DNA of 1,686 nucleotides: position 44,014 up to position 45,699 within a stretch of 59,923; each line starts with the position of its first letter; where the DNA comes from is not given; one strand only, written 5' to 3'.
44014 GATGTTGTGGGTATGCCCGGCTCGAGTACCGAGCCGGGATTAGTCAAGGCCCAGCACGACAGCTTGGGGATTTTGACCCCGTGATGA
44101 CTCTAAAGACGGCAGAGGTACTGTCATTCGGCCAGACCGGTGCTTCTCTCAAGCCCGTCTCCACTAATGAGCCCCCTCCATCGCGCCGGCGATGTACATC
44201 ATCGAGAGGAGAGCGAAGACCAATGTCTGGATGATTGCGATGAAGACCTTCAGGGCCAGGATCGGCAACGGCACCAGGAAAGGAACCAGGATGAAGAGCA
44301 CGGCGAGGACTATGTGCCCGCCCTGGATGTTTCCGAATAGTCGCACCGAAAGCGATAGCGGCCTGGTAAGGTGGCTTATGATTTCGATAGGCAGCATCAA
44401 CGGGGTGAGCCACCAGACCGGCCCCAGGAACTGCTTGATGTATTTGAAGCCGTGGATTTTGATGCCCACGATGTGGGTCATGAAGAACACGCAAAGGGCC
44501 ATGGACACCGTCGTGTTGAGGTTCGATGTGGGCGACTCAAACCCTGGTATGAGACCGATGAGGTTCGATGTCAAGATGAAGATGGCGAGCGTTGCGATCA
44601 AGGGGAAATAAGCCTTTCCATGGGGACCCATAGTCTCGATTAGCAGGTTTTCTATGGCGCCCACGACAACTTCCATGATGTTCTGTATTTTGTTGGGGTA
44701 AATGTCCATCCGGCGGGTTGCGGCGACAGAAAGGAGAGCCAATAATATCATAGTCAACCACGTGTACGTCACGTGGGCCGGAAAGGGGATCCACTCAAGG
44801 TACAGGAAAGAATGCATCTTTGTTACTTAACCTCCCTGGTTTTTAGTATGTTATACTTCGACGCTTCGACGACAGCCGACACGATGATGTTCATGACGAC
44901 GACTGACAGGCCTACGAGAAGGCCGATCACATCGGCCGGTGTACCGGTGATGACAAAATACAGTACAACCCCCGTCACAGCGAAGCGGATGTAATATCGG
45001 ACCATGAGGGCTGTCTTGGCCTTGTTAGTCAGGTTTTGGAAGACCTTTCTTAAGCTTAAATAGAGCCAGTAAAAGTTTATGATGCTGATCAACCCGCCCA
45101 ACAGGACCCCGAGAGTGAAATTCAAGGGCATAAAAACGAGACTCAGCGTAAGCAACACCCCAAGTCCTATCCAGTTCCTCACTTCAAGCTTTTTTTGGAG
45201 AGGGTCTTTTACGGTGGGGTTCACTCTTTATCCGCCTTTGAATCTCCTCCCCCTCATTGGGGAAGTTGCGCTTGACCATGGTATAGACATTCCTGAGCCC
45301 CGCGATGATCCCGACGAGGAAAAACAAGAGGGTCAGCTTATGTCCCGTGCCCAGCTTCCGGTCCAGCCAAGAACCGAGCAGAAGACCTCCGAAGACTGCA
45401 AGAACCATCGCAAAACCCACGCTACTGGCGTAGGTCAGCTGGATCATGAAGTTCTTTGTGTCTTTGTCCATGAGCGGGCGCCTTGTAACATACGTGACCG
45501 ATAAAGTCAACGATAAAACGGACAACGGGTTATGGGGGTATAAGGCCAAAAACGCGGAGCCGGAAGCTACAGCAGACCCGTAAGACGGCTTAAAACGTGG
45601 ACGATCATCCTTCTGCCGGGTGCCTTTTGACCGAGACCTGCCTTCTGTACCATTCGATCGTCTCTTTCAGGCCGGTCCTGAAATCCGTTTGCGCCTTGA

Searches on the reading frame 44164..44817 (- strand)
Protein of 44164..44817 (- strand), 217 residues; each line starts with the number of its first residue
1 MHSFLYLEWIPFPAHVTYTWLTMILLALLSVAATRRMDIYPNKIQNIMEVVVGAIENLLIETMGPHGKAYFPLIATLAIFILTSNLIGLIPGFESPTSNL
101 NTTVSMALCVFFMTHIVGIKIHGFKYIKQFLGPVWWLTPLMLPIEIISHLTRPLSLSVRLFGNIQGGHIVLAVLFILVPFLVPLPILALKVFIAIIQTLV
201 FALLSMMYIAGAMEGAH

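Call 27: search_protein_families(library=ncbifam, proteins=[window:44164-44817:-], max_evalue=0.001)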
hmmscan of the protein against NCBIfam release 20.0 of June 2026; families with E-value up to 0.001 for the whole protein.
window:44164-44817:- (217 aa): 14 families
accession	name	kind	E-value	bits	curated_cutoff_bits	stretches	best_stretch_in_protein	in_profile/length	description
NF004481.0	PRK05815.2-3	equivalog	1.4e-65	221.1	227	1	4-214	10-219/225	F0F1 ATP synthase subunit A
NF009954.0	PRK13420.1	equivalog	9.6e-51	172.7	272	1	15-215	22-219/229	F0F1 ATP synthase subunit A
NF009955.0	PRK13421.1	equivalog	4e-50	170.4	302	1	7-215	14-219/231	F0F1 ATP synthase subunit A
NF004482.0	PRK05815.2-4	equivalog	5.6e-47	160.5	225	1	16-217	33-252/252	F0F1 ATP synthase subunit A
TIGR01131.1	ATP_synt_6_or_A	equivalog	2.2e-46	158.6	102.6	1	17-211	16-225/227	F0F1 ATP synthase subunit A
TIGR03306.1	altF1_A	exception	1.2e-44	152.6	302.1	1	12-213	16-216/217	alternate F1F0 ATPase, F0 subunit A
NF004486.0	PRK05815.3-4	equivalog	1.1e-42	146.3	272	1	10-214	23-224/224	F0F1 ATP synthase subunit A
NF004484.0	PRK05815.3-2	equivalog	1.2e-34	120.1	234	1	14-210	21-221/226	F0F1 ATP synthase subunit A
NF004479.0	PRK05815.1-4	equivalog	1.6e-33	116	268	1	16-212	20-233/238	F0F1 ATP synthase subunit A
NF009953.0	PRK13419.1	equivalog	1.4e-29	103.5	460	1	14-212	111-329/346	F0F1 ATP synthase subunit A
NF004485.0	PRK05815.3-3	equivalog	9.3e-29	100.7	249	1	9-206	16-226/281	F0F1 ATP synthase subunit A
NF004477.0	PRK05815.1-1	equivalog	3.8e-21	75.7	280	2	96-214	140-266/268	F0F1 ATP synthase subunit A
NF004487.0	PRK05815.3-5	equivalog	9.4e-16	57.9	224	1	27-178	41-183/269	F0F1 ATP synthase subunit A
NF009952.0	PRK13417.1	equivalog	7.6e-15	55.2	531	2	15-92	97-179/352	F0F1 ATP synthase subunit A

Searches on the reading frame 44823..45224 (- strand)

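Call 27: search_protein_families(library=ncbifam, proteins=[window:44823-45224:-], max_evalue=0.001)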
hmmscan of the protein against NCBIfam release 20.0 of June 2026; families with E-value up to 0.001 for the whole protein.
window:44823-45224:- (133 aa): 0 families

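Call 55: search_protein_families(library=pfam, proteins=[window:44823-45224:-], max_evalue=10)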
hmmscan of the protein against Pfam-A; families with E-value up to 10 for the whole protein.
window:44823-45224:- (133 aa): 3 families
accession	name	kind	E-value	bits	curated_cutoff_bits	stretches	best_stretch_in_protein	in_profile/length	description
PF03899.21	ATP-synt_I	-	2.6e-16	60.3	25.1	1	16-107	5-99/99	ATP synthase I chain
PF12966.13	AtpR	-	0.00015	22.6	26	1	36-108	3-73/86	N-ATPase, AtpR subunit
PF05975.17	EcsB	-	0.0014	18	30.7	1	18-116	104-201/383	Bacterial ABC transporter protein EcsB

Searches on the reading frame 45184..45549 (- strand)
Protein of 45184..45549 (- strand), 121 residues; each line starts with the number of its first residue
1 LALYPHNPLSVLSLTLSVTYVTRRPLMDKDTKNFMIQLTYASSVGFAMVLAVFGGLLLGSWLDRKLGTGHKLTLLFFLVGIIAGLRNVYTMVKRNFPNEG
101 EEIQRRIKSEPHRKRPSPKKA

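Call 27: search_protein_families(library=ncbifam, proteins=[window:45184-45549:-], max_evalue=0.001)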
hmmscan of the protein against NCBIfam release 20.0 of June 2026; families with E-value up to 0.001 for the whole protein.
window:45184-45549:- (121 aa): 1 family
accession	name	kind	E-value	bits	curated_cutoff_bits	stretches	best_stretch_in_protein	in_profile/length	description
TIGR02230.1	ATPase_gene1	hypoth_equivalog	8.4e-06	26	46.7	1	33-94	37-98/100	putative F0F1-ATPase subunit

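Call 55: search_protein_families(library=pfam, proteins=[window:45184-45549:-], max_evalue=10)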
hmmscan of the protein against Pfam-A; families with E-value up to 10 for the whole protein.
window:45184-45549:- (121 aa): 4 families
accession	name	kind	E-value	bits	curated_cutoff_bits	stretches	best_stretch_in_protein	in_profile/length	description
PF09527.15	ATPase_gene1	-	2.7e-16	59.8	26.6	1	39-90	2-53/54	Putative F0F1-ATPase subunit Ca2+/Mg2+ transporter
PF07690.21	MFS_1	-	0.0095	15.3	33.4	1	18-84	219-281/347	Major Facilitator Superfamily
PF10066.14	DUF2304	-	0.094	13.4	25.5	1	40-88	34-80/106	Uncharacterized conserved protein (DUF2304)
PF04995.19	CcmD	-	0.38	11.3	25.6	1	46-65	11-30/44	Heme exporter protein D (CcmD)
